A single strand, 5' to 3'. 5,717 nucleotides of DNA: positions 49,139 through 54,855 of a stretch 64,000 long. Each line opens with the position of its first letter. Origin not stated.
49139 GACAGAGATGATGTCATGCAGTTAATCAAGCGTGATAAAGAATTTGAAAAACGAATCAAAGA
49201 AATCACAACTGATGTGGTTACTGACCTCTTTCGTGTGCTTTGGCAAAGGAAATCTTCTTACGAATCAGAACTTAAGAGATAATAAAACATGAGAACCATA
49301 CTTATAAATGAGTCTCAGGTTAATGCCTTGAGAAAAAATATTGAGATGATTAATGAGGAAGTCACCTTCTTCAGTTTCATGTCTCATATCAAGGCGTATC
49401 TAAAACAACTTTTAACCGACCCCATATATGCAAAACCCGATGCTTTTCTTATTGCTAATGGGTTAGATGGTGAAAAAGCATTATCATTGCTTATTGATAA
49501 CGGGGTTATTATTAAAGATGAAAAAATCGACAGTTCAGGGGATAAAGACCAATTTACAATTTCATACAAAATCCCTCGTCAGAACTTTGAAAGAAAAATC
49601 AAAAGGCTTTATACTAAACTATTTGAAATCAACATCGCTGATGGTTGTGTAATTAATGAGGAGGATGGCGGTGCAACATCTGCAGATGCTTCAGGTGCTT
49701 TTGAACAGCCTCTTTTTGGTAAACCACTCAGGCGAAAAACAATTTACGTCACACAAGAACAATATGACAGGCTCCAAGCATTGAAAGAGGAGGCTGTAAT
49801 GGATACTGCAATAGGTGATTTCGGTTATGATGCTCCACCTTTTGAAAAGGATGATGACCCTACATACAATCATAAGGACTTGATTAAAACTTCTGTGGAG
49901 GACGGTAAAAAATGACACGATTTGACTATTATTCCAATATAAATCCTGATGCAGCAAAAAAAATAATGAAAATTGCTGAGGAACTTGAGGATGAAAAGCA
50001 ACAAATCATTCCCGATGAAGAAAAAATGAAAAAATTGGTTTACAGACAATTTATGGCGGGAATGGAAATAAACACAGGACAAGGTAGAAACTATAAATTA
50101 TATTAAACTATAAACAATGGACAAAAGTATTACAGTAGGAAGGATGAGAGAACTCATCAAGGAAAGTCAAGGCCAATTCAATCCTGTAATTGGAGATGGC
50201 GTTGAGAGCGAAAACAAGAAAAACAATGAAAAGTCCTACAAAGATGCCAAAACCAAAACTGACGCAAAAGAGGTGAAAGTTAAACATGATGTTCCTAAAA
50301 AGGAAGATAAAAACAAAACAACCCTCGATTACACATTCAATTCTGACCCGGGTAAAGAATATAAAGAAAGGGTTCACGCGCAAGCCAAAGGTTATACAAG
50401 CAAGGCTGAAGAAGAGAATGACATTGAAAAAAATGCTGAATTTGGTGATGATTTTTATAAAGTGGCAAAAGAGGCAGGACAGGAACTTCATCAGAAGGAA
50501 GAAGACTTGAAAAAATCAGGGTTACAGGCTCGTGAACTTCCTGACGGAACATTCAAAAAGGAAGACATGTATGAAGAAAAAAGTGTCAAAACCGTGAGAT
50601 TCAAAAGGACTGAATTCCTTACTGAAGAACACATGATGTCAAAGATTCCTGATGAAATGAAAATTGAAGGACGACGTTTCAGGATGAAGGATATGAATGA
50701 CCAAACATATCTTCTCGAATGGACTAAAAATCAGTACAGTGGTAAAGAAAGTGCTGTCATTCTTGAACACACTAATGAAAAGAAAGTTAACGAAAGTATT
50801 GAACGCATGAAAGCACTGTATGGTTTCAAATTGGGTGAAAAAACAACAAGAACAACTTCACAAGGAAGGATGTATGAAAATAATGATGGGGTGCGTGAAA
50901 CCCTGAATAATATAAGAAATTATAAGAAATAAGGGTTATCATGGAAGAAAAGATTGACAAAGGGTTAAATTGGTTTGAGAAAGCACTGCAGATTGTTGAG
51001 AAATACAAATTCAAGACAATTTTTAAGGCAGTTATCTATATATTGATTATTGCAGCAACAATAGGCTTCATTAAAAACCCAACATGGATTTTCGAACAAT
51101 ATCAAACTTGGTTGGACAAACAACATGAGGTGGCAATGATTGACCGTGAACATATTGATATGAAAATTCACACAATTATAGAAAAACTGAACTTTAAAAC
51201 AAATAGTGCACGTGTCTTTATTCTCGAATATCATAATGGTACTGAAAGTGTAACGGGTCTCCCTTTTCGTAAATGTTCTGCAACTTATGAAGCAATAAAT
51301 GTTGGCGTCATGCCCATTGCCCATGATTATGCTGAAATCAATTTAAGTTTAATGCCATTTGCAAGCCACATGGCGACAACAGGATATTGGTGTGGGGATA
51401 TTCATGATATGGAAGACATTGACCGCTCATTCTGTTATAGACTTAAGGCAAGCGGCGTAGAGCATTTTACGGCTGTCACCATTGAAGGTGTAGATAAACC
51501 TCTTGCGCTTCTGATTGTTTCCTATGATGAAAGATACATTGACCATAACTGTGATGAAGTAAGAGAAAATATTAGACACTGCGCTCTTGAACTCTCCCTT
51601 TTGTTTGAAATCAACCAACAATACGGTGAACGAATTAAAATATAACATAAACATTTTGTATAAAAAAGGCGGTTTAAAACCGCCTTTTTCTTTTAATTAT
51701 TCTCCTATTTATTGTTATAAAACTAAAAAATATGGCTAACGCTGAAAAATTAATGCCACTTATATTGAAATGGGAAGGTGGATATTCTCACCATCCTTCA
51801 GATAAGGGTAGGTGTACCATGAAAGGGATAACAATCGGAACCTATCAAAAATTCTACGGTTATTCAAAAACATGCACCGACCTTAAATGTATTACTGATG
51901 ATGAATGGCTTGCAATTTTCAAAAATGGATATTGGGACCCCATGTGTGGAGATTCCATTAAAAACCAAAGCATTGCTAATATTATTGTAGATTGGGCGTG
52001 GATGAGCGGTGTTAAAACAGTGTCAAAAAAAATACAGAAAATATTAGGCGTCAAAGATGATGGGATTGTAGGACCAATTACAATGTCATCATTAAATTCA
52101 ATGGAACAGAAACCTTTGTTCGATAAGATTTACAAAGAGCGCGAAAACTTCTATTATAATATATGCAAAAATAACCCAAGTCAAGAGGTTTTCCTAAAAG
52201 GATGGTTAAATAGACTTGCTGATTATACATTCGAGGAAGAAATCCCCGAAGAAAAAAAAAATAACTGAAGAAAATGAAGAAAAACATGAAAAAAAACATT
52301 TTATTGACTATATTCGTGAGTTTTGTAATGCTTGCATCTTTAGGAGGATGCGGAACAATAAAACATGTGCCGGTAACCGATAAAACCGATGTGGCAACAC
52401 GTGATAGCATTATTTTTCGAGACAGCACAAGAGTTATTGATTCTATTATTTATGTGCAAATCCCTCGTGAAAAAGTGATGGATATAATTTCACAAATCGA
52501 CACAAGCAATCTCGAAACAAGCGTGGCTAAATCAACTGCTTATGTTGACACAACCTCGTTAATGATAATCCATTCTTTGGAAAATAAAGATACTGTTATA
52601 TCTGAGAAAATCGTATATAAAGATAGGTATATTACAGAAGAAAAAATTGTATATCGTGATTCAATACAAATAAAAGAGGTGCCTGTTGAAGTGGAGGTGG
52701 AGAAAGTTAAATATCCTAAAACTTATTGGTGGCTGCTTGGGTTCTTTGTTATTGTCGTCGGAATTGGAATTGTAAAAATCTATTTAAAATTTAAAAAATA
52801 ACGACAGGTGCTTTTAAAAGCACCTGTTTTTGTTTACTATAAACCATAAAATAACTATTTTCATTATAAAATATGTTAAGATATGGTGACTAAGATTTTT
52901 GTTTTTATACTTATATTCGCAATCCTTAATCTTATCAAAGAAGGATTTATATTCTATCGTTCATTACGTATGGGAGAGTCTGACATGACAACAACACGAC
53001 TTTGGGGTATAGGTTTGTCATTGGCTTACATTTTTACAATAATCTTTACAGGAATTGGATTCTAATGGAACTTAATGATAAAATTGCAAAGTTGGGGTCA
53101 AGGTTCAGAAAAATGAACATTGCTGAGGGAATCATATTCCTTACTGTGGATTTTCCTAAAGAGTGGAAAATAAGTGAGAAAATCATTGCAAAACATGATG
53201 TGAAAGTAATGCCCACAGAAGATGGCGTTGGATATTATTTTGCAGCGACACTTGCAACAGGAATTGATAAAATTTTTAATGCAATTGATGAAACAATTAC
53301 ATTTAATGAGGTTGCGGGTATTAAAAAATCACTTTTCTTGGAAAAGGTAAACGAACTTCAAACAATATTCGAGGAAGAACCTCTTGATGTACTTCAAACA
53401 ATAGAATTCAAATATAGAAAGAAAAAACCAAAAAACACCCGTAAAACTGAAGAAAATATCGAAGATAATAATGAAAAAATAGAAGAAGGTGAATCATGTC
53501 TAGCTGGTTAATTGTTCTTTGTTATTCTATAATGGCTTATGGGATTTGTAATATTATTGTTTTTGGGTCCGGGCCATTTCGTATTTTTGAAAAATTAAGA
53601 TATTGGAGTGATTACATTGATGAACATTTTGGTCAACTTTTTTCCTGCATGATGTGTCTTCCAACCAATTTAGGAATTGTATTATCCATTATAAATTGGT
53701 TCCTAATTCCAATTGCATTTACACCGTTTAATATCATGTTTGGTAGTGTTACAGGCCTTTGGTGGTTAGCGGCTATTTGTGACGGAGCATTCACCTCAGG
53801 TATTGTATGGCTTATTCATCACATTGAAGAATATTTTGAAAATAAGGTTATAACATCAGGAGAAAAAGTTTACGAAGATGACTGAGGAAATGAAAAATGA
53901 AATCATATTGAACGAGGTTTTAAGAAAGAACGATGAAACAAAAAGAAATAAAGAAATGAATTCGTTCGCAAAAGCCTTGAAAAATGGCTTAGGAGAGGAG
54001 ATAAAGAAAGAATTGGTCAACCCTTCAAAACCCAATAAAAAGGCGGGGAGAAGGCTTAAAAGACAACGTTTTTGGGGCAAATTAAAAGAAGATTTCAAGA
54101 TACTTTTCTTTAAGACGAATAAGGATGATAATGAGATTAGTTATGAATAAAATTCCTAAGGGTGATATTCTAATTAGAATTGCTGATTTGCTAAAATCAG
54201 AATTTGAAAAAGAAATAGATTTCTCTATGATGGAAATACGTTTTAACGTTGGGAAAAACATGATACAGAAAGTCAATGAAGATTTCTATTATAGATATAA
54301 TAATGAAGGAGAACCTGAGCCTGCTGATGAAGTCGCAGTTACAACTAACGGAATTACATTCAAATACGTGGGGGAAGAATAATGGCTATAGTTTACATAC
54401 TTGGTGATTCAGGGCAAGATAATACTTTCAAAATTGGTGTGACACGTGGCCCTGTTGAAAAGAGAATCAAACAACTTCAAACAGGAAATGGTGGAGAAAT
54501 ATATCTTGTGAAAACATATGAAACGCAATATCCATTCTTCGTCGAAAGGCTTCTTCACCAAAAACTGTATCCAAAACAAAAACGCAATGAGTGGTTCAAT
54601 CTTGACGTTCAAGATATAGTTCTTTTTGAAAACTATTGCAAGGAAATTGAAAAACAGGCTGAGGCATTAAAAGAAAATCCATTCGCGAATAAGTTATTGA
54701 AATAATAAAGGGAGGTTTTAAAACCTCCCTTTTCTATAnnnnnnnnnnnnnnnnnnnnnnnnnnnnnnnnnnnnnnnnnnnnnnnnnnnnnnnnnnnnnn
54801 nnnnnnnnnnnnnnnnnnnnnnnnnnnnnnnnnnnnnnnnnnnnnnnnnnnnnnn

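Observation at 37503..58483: At least ten tail-fibre or tailspike paralogues in three loci with shuffled shared domains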

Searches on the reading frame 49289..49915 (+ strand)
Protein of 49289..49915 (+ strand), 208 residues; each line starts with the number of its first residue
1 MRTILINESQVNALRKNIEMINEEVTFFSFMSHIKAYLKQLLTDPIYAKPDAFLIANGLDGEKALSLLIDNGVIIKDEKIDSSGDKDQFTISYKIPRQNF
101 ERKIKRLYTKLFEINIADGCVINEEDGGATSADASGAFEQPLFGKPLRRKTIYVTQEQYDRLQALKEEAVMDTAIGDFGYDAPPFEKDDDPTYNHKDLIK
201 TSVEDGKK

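Call 81: search_protein_families(library=pfam, proteins=[window:49289-49915:+], max_evalue=0.001)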
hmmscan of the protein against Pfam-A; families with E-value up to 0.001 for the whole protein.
window:49289-49915:+ (208 aa): 0 families

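Call 82: search_protein_families(library=phrogs, proteins=[window:49289-49915:+], max_evalue=0.001)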
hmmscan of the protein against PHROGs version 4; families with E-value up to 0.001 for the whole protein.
window:49289-49915:+ (208 aa): 0 families

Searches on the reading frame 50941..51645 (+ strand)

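Call 81: search_protein_families(library=pfam, proteins=[window:50941-51645:+], max_evalue=0.001)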
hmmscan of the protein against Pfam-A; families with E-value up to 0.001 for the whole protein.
window:50941-51645:+ (234 aa): 0 families

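Call 82: search_protein_families(library=phrogs, proteins=[window:50941-51645:+], max_evalue=0.001)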
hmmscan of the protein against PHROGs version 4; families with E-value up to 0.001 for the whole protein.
window:50941-51645:+ (234 aa): 1 family
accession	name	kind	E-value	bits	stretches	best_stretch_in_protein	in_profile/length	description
phrog_30125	-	unknown function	4.6e-08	34.1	1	14-193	37-213/242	-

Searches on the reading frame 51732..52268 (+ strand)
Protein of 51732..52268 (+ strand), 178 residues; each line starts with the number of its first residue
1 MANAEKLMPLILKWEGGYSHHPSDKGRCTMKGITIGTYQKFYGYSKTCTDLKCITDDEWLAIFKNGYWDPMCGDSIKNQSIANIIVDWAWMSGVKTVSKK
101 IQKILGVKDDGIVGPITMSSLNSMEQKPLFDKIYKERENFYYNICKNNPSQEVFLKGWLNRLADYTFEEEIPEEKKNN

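Call 81: search_protein_families(library=pfam, proteins=[window:51732-52268:+], max_evalue=0.001)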
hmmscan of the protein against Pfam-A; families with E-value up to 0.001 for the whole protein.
window:51732-52268:+ (178 aa): 2 families
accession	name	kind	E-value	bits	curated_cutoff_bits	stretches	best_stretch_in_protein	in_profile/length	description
PF05838.17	Glyco_hydro_108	-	2.1e-22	79.9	21.2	1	10-93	3-85/85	Glycosyl hydrolase 108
PF09374.15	PG_binding_3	-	1.7e-13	50.9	24.6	1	99-162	4-75/76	Predicted Peptidoglycan domain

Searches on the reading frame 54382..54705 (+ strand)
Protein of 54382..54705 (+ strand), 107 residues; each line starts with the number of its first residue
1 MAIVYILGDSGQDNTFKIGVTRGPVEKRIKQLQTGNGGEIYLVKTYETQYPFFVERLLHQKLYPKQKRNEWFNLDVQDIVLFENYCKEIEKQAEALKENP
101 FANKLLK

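Call 81: search_protein_families(library=pfam, proteins=[window:54382-54705:+], max_evalue=0.001)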
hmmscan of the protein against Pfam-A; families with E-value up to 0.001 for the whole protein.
window:54382-54705:+ (107 aa): 2 families
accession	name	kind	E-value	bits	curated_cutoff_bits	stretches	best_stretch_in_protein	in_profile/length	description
PF13455.12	MUG113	-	4e-16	59.8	22.3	1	16-79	1-66/73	Meiotically up-regulated gene 113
PF10544.15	T5orf172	-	9.7e-13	48.9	20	1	3-79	2-93/101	T5orf172 domain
